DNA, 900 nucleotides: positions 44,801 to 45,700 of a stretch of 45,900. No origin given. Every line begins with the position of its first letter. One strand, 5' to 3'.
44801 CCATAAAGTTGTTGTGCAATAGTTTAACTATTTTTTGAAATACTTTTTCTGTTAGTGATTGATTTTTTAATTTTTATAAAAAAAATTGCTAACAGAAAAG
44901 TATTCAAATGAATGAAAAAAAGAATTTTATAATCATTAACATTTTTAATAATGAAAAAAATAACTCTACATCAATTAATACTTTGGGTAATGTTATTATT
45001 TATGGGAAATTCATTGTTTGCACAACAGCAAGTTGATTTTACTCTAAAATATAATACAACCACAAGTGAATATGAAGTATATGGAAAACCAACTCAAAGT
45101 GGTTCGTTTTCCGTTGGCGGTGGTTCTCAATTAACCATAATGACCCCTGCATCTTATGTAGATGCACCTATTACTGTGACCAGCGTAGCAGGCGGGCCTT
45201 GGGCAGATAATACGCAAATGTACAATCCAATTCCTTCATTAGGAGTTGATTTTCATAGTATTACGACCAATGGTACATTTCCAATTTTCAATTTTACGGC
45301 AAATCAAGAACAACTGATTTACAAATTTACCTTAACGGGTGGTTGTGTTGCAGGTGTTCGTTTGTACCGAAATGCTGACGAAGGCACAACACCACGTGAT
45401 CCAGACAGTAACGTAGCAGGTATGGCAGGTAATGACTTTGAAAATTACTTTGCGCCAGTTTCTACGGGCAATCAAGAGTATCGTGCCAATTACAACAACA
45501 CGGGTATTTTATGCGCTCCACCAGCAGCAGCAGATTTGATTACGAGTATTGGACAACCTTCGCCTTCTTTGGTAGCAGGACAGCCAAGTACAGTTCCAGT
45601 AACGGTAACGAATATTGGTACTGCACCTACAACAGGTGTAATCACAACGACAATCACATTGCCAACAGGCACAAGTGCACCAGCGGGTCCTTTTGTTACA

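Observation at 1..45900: Plasmid-type replicon whose cargo is almost exclusively giant surface-repeat proteins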

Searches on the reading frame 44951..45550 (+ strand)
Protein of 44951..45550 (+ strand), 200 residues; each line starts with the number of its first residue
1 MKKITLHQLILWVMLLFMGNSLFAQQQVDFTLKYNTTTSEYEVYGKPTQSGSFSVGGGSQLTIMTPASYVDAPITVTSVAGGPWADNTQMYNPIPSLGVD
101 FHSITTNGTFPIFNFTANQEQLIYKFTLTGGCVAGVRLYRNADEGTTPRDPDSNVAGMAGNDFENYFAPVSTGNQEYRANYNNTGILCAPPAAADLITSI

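Call 31: find_related_loci(query=window:44951-45550:+, collection=metagenome_contigs, flank=10000)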
Query window:44951-45550:+ (200 aa) in metagenome_contigs; peptide patterns used: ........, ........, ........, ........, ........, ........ (x = any residue, [..] = any of these).
105 stretches matched a pattern; 5 encode a relative of the query (tblastn E <= 1e-3); 5 distinct loci.
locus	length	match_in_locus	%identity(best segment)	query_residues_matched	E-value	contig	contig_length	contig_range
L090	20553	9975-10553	43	4-197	3e-47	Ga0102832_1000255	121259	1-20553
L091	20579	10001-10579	43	4-197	3e-47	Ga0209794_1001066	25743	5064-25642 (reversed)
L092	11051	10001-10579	43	4-197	4e-47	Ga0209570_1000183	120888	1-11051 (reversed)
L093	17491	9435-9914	48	24-191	7e-44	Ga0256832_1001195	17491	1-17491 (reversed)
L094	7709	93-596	47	24-199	6e-44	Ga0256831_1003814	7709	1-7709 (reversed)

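Call 48: search_protein_families(library=pfam, proteins=[window:44951-45550:+], max_evalue=1)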
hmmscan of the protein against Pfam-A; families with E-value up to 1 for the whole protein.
window:44951-45550:+ (200 aa): 0 families
